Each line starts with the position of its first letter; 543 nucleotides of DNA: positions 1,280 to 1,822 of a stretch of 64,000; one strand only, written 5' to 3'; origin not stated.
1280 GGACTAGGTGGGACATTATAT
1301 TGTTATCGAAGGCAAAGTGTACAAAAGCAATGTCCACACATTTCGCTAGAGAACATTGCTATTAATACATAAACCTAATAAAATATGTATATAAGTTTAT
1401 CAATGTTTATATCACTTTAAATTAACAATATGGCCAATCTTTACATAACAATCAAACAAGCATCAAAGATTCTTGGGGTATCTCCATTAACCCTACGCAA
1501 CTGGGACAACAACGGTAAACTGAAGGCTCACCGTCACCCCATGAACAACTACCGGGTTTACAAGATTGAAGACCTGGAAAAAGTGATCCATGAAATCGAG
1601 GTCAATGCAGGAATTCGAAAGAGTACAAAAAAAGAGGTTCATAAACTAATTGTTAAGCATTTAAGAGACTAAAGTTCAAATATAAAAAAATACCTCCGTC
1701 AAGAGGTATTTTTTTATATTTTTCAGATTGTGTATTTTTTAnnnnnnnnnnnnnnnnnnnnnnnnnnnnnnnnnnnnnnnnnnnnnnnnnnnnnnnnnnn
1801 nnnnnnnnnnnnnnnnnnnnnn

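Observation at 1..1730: Possible relic of a mobile replicon: DnaA box plus iteron-like repeats, an IS30-type HTH fragment and an excisionase-like HTH gene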

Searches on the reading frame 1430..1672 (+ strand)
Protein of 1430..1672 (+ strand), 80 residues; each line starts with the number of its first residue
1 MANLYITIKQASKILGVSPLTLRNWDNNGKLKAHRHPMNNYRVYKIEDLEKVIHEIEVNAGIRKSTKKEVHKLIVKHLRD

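Call 6: search_protein_families(library=pfam, proteins=[window:1430-1672:+], max_evalue=1)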
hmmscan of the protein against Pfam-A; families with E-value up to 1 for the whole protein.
window:1430-1672:+ (80 aa): 9 families
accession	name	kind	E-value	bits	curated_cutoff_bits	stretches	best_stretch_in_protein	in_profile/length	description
PF00376.29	MerR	-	4.4e-11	42.8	28.2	1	7-44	1-38/38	MerR family regulatory protein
PF13411.12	MerR_1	-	2.1e-08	34.6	21.6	1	7-51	2-45/69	MerR HTH family regulatory protein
PF12728.13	HTH_17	-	3.9e-08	33.9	27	1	5-53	1-47/51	Helix-turn-helix domain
PF19777.4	DUF6263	-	0.031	14.4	26.7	1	24-68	122-165/196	Family of unknown function (DUF6263)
PF20432.4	Xre-like-HTH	-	0.09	13.5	25.8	1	2-26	20-43/63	Antitoxin Xre-like helix-turn-helix domain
PF13518.12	HTH_28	-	0.12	13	25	1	5-26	13-33/52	Helix-turn-helix domain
PF13932.14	SAM_GIDA_C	-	0.12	12.6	27.1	1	7-21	38-52/57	tRNA modifying enzyme MnmG/GidA C-terminal helical bundle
PF02954.25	HTH_8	-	0.12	12.5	22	1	8-23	21-36/42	Bacterial regulatory protein, Fis family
PF13384.12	HTH_23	-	0.21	11.9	24.6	1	6-25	18-37/50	Homeodomain-like domain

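Call 12: find_encoding_contigs(protein=window:1430-1672:+, flank=10000, max_places=10)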
Protein window:1430-1672:+ (80 aa): 1 contig read that carries it; 1 place shown.
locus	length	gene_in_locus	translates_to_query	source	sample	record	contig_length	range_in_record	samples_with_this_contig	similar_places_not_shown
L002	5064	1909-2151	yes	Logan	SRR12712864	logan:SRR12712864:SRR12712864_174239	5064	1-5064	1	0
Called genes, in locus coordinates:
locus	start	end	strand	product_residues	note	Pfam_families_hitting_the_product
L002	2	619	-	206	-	?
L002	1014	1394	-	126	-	PF13936:HTH_38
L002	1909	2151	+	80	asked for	PF12728:HTH_17, PF00376:MerR, PF13411:MerR_1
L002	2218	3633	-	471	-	PF02934:GatB_N, PF02637:GatB_Yqey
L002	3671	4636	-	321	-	PF01018:GTP1_OBG, PF01926:MMR_HSR1, PF02421:FeoB_N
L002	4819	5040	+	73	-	-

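Call 28: search_protein_families(library=pfam, proteins=[L002:2-619:-], max_evalue=0.1)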
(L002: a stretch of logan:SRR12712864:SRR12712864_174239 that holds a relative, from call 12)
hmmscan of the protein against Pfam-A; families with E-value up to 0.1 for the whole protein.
L002:2-619:- (206 aa): 1 family
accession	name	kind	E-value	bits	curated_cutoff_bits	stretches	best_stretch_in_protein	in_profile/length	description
PF12728.13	HTH_17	-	0.00038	21.1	27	1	12-58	1-47/51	Helix-turn-helix domain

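Call 36: find_homologous_proteins(query=L002:2-619:-)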
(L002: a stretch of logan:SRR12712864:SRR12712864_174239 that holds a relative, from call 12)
Query L002:2-619:- (206 aa): 7 proteins with E <= 0.001 among 418 candidates.
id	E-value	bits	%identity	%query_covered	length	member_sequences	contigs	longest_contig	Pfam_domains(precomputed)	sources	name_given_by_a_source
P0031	6.0e-56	207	50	100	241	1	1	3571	PF12728.14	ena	-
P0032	9.2e-41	158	54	39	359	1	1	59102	PF12728.14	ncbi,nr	ncbi:MAG: hypothetical protein NTX96_01480, partial [Candidatus Zambryskibacteria bacterium]|nr:hypo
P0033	2.6e-28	117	58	48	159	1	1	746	-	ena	-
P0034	4.8e-28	116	41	86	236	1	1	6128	-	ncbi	-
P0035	3.5e-25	107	66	30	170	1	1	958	-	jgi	jgi:hypothetical protein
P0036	7.0e-21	93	72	29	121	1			-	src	-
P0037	3.6e-18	84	66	28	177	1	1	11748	-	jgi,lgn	jgi:hypothetical protein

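Call 45: find_encoding_contigs(protein=P0032, flank=5000, max_places=2)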
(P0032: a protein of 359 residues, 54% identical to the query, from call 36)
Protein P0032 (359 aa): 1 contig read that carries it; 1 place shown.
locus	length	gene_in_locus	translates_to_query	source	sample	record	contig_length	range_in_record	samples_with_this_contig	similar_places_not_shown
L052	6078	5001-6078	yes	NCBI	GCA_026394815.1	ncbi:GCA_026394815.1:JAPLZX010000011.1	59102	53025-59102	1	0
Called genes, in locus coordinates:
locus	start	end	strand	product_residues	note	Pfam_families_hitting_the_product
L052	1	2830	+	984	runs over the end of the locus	PF00580:UvrD-helicase, PF13086:AAA_11 (weak), PF13245:AAA_19, PF13604:AAA_30 (faint), PF13361:UvrD_C, PF13538:UvrD_C_2 (faint), PF12705:PDDEXK_1, PF01930:Cas_Cas4 (weak)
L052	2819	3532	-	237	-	PF13462:Thioredoxin_4, PF13098:Thioredoxin_2, PF01323:DSBA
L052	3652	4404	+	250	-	PF02673:BacA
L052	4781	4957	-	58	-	-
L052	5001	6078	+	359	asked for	PF12728:HTH_17 (faint)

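Call 46: find_encoding_contigs(protein=P0034, flank=5000, max_places=2)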
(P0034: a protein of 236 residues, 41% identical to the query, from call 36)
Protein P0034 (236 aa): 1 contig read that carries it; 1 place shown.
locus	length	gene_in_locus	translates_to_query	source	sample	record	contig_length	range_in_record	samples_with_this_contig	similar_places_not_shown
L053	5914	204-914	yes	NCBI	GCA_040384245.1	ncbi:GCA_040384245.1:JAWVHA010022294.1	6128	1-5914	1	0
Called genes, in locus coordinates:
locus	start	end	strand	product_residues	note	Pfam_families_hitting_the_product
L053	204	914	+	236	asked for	-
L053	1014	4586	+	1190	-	-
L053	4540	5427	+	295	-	-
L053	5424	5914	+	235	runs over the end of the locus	?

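Call 47: find_encoding_contigs(protein=P0037, flank=5000, max_places=2)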
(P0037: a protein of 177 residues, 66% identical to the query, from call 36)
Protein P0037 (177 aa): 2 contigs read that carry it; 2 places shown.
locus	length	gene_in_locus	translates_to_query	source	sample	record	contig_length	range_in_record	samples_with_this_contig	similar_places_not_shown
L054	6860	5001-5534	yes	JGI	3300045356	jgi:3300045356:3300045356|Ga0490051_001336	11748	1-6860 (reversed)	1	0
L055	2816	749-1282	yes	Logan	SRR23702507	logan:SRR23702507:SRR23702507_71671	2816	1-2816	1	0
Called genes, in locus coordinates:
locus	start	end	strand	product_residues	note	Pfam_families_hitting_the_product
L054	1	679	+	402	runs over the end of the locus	PF00579:tRNA-synt_1b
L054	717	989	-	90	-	-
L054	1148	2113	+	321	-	PF01018:GTP1_OBG, PF01926:MMR_HSR1, PF02421:FeoB_N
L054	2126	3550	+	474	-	PF02934:GatB_N, PF02637:GatB_Yqey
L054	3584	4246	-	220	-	PF01797:Y1_Tnp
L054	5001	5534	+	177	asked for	-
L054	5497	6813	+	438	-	-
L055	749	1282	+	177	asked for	-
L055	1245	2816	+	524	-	?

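Call 61: find_homologous_proteins(query=window:1430-1672:+)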
Query window:1430-1672:+ (80 aa): 1518 proteins with E <= 0.001 among 1519 candidates; the best 120 are listed.
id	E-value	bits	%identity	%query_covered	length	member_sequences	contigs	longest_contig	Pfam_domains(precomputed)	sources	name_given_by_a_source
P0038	1.4e-44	167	99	100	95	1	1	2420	PF12728.14,PF00376.30,PF13411.13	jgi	jgi:MerR family transcriptional regulator, copper efflux regulator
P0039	3.0e-44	166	98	100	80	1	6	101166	PF12728.14,PF00376.30,PF13411.13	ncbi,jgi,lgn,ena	-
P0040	3.2e-44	166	98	100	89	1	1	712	PF12728.14,PF00376.30,PF13411.13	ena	-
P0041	1.1e-43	164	96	100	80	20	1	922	PF12728.14,PF00376.30,PF13411.13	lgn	-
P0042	1.3e-43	164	98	100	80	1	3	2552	PF12728.14,PF00376.30,PF13411.13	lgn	-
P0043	6.8e-43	162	95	100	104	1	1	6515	PF12728.14,PF00376.30,PF13411.13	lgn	-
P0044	8.0e-42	158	94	100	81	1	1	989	PF12728.14,PF00376.30,PF13411.13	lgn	-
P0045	9.9e-42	158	94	100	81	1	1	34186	PF12728.14,PF00376.30,PF13411.13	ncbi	-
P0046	1.3e-41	158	93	100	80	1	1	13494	PF12728.14,PF00376.30,PF13411.13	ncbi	-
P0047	1.3e-41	157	91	100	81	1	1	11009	PF12728.14,PF00376.30,PF13411.13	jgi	-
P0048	1.5e-41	157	94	100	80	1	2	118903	PF12728.14,PF00376.30,PF13411.13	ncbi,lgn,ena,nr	ncbi:MAG: MerR family transcriptional regulator [Parcubacteria group bacterium Gr01-1014_46]|nr:MAG:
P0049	2.5e-41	157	93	100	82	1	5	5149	PF12728.14,PF00376.30,PF13411.13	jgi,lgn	jgi:excisionase family DNA binding protein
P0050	3.5e-41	156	93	100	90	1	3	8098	PF12728.14,PF00376.30,PF13411.13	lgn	-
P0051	3.6e-41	156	93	100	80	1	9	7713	PF12728.14,PF00376.30,PF13411.13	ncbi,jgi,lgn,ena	-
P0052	3.7e-41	156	93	100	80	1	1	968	PF12728.14,PF00376.30,PF13411.13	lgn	-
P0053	4.0e-41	156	93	100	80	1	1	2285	PF12728.14,PF00376.30,PF13411.13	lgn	-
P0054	4.1e-41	156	93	100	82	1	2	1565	PF12728.14,PF00376.30,PF13411.13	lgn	-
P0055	4.2e-41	156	90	100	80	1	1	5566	PF12728.14,PF00376.30,PF13411.13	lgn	-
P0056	5.2e-41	156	93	100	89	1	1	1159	PF12728.14,PF00376.30,PF13411.13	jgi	jgi:MerR family copper efflux transcriptional regulator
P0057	5.9e-41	155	93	100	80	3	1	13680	PF12728.14,PF00376.30,PF13411.13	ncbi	-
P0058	6.9e-41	155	90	100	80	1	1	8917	PF12728.14,PF00376.30,PF13411.13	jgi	-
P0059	9.8e-41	155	90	100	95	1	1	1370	PF12728.14,PF00376.30,PF13411.13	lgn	-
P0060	1.2e-40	154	90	100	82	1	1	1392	PF12728.14,PF00376.30,PF13411.13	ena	-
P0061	1.7e-40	154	91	100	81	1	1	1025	PF12728.14,PF00376.30,PF13411.13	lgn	-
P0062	1.8e-40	154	89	100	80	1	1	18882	PF12728.14,PF00376.30,PF13411.13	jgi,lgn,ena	-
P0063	2.2e-40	154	91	100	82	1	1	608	PF12728.14,PF00376.30,PF13411.13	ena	-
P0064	3.5e-40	153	94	98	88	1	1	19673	PF12728.14,PF00376.30,PF13411.13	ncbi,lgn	-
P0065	3.8e-40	153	88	100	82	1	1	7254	PF12728.14,PF00376.30,PF13411.13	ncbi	-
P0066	4.2e-40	153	89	100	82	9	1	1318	PF12728.14,PF00376.30,PF13411.13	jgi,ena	-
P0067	4.3e-40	153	88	100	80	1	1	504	PF12728.14,PF00376.30,PF13411.13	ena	-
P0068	4.7e-40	153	91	100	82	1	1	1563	PF12728.14,PF00376.30,PF13411.13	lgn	-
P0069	6.5e-40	152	88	100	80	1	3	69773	PF12728.14,PF00376.30,PF13411.13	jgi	jgi:excisionase family DNA binding protein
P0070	8.1e-40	152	86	100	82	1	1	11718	PF12728.14,PF00376.30,PF13411.13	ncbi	-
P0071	9.9e-40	152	89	100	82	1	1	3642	PF12728.14,PF00376.30,PF13411.13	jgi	jgi:MerR family transcriptional regulator, copper efflux regulator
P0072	1.3e-39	151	88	100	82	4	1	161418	PF12728.14,PF00376.30,PF13411.13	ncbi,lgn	-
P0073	1.5e-39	151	89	100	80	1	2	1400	PF12728.14,PF00376.30,PF13411.13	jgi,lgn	-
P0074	1.6e-39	151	86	100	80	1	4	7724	PF12728.14,PF00376.30,PF13411.13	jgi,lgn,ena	-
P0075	1.8e-39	151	91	98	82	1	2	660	PF12728.14,PF00376.30,PF13411.13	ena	-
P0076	1.8e-39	151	90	100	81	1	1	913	PF12728.14,PF00376.30,PF13411.13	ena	-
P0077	1.9e-39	151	90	100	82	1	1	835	PF12728.14,PF00376.30,PF13411.13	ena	-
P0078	2.0e-39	151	86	100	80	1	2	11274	PF12728.14,PF00376.30,PF13411.13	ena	-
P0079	2.1e-39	150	86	100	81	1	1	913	PF12728.14,PF00376.30,PF13411.13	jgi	jgi:MerR family copper efflux transcriptional regulator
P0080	2.1e-39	150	89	100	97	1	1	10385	PF12728.14,PF00376.30,PF13411.13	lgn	-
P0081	2.3e-39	150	89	100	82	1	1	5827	PF12728.14,PF00376.30,PF13411.13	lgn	-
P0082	2.4e-39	150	90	100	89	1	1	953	PF12728.14,PF00376.30,PF13411.13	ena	-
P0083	2.6e-39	150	86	100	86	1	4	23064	PF12728.14,PF00376.30,PF13411.13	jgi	jgi:excisionase family DNA binding protein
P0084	2.9e-39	150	89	100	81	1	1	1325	PF12728.14,PF00376.30,PF13411.13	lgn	-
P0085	3.2e-39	150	90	100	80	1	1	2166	PF12728.14,PF00376.30,PF13411.13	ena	-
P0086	3.3e-39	150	91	98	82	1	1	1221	PF12728.14,PF00376.30,PF13411.13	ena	-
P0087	3.4e-39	150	89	100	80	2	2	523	PF12728.14,PF00376.30,PF13411.13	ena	-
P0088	3.4e-39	150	85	100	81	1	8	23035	PF12728.14,PF00376.30,PF13411.13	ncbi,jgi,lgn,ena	jgi:excisionase family DNA binding protein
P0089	3.5e-39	150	85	100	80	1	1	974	PF12728.14,PF00376.30,PF13411.13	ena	-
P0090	3.5e-39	150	89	100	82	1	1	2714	PF12728.14,PF00376.30,PF13411.13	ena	-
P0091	4.3e-39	150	88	100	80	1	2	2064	PF12728.14,PF00376.30,PF13411.13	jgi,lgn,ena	-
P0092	4.3e-39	150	86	100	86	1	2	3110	PF12728.14,PF00376.30,PF13411.13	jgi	jgi:hypothetical protein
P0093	4.3e-39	150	88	100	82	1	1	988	PF12728.14,PF00376.30,PF13411.13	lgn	-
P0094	4.4e-39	149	88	100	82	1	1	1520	PF12728.14,PF00376.30,PF13411.13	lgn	-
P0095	4.6e-39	149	89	100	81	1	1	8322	PF12728.14,PF00376.30,PF13411.13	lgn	-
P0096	5.3e-39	149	89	99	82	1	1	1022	PF12728.14,PF00376.30,PF13411.13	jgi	jgi:MerR family transcriptional regulator, copper efflux regulator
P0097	5.7e-39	149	86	100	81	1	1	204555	PF12728.14,PF00376.30,PF13411.13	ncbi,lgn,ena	-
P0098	5.9e-39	149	88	100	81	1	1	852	PF12728.14,PF00376.30,PF13411.13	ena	-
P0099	6.2e-39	149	86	100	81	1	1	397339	PF12728.14,PF00376.30,PF13411.13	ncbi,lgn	-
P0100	6.8e-39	149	90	100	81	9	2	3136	PF12728.14,PF00376.30,PF13411.13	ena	-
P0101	7.1e-39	149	88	100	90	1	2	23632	PF12728.14,PF00376.30,PF13411.13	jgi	jgi:MerR family copper efflux transcriptional regulator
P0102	7.2e-39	149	88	100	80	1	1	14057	PF12728.14,PF00376.30,PF13411.13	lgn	-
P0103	7.3e-39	149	90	100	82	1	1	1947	PF12728.14,PF00376.30,PF13411.13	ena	-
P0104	7.4e-39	149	86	100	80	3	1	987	PF12728.14,PF00376.30,PF13411.13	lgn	-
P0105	7.4e-39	149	89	100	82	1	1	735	PF12728.14,PF00376.30,PF13411.13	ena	-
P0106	7.4e-39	149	89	100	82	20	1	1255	PF12728.14,PF00376.30,PF13411.13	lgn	-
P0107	7.7e-39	149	89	100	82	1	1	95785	PF12728.14,PF00376.30,PF13411.13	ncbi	-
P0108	8.0e-39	149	88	100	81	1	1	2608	PF12728.14,PF00376.30,PF13411.13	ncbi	ncbi:MAG: helix-turn-helix domain-containing protein [Nitrospira sp.]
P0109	8.4e-39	149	90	100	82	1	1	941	PF12728.14,PF00376.30,PF13411.13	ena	-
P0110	8.8e-39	149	89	100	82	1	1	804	PF12728.14,PF00376.30,PF13411.13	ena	-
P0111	9.0e-39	148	89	99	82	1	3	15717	PF12728.14,PF00376.30,PF13411.13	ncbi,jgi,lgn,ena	-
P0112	9.1e-39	148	90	100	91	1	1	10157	PF12728.14,PF00376.30,PF13411.13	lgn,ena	-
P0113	9.1e-39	148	88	100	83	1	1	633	PF12728.14,PF00376.30,PF13411.13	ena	-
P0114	9.3e-39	148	86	100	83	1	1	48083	PF12728.14,PF00376.30,PF13411.13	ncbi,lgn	-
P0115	1.1e-38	148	85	100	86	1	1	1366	PF12728.14,PF00376.30,PF13411.13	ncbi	-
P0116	1.1e-38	148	85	100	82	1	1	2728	PF12728.14,PF00376.30,PF13411.13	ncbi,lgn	-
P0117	1.3e-38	148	88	100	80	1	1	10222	PF12728.14,PF00376.30,PF13411.13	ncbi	-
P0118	1.4e-38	148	86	100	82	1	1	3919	PF12728.14,PF00376.30,PF13411.13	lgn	-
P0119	1.4e-38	148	88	100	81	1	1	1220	PF12728.14,PF00376.30,PF13411.13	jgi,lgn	-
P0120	1.5e-38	148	88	100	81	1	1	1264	PF12728.14,PF00376.30,PF13411.13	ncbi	-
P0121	1.6e-38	148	88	100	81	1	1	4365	PF12728.14,PF00376.30,PF13411.13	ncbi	-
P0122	1.6e-38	148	86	100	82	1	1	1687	PF12728.14,PF00376.30,PF13411.13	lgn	-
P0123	1.6e-38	148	85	100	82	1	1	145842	PF12728.14,PF00376.30,PF13411.13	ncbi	-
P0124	1.8e-38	148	88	100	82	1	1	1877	PF12728.14,PF00376.30,PF13411.13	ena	-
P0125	1.8e-38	148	88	100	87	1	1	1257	PF12728.14,PF00376.30,PF13411.13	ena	-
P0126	1.8e-38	148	88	100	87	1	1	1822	PF12728.14,PF00376.30,PF13411.13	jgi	-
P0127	2.0e-38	147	88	100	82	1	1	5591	PF12728.14,PF00376.30,PF13411.13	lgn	-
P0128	2.1e-38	147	85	100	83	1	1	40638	PF12728.14,PF00376.30,PF13411.13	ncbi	-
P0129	2.1e-38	147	84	100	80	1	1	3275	PF12728.14,PF00376.30,PF13411.13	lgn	-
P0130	2.1e-38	147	86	100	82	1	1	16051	PF12728.14,PF00376.30,PF13411.13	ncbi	-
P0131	2.3e-38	147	89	100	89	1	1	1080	PF12728.14,PF00376.30,PF13411.13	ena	-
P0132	2.4e-38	147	85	100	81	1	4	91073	PF12728.14,PF00376.30,PF13411.13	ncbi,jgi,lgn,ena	ncbi:MAG: helix-turn-helix domain-containing protein [bacterium]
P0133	2.5e-38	147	86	100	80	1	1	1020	PF12728.14,PF00376.30,PF13411.13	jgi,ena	-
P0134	2.6e-38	147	88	100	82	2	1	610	PF12728.14,PF00376.30,PF13411.13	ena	-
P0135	2.6e-38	147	85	100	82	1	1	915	PF12728.14,PF00376.30,PF13411.13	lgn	-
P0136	3.1e-38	147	88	100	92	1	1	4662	PF12728.14,PF00376.30,PF13411.13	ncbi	-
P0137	3.2e-38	147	85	98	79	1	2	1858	PF12728.14,PF00376.30,PF13411.13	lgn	-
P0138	3.5e-38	147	90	98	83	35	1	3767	PF12728.14,PF00376.30,PF13411.13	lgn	-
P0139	4.0e-38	146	88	100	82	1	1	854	PF12728.14,PF00376.30,PF13411.13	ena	-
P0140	4.6e-38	146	88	100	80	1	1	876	PF12728.14,PF00376.30,PF13411.13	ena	-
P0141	4.6e-38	146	84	100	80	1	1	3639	PF12728.14,PF00376.30,PF13411.13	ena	-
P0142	4.6e-38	146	86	100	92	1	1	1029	PF12728.14,PF00376.30,PF13411.13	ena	-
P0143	4.7e-38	146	86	100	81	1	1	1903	PF12728.14,PF00376.30,PF13411.13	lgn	-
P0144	4.9e-38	146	85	100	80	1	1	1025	PF12728.14,PF00376.30,PF13411.13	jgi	jgi:excisionase family DNA binding protein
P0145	5.0e-38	146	88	100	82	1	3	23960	PF12728.14,PF00376.30,PF13411.13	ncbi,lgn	ncbi:MAG: helix-turn-helix domain-containing protein [Parcubacteria group bacterium]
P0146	5.3e-38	146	88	100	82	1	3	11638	PF12728.14,PF00376.30,PF13411.13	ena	-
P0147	5.4e-38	146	86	100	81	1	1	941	PF12728.14,PF00376.30,PF13411.13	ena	-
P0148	5.5e-38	146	86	100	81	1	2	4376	PF12728.14,PF00376.30,PF13411.13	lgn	-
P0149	5.8e-38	146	86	100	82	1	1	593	PF12728.14,PF00376.30,PF13411.13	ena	-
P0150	5.9e-38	146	88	98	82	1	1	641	PF12728.14,PF00376.30,PF13411.13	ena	-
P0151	6.0e-38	146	86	100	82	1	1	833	PF12728.14,PF00376.30,PF13411.13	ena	-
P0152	6.1e-38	146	88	100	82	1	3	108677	PF12728.14,PF00376.30,PF13411.13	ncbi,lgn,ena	-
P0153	6.4e-38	146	85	100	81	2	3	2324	PF12728.14,PF00376.30,PF13411.13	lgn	-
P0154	6.7e-38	146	86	100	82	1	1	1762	PF12728.14,PF00376.30,PF13411.13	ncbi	-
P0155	6.7e-38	146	88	100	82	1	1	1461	PF12728.14,PF00376.30,PF13411.13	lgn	-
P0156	7.2e-38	146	85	100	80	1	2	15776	PF12728.14,PF00376.30,PF13411.13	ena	-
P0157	7.7e-38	146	85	100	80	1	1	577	PF12728.14,PF00376.30,PF13411.13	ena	-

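Call 62: find_encoding_contigs(protein=P0099, flank=5000, max_places=2)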
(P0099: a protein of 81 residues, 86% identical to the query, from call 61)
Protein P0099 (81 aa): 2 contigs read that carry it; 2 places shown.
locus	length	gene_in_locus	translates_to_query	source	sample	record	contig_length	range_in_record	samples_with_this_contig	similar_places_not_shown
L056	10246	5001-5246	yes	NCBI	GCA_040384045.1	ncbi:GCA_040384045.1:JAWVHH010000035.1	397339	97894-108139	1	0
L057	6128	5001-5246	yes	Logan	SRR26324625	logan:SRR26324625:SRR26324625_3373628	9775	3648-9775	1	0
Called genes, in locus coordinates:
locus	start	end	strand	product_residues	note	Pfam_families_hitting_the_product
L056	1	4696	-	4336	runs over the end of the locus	PF13884:Peptidase_S74, PF16403:Bact_surface_Ig-like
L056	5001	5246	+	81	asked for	PF12728:HTH_17, PF13411:MerR_1, PF00376:MerR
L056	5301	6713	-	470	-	PF02934:GatB_N, PF02637:GatB_Yqey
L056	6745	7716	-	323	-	PF01018:GTP1_OBG, PF01926:MMR_HSR1, PF02421:FeoB_N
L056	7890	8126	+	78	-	-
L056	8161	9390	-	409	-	PF00579:tRNA-synt_1b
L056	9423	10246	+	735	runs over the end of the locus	PF00912:Transgly, PF00905:Transpeptidase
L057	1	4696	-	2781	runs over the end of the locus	?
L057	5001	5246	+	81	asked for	PF12728:HTH_17, PF13411:MerR_1, PF00376:MerR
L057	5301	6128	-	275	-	?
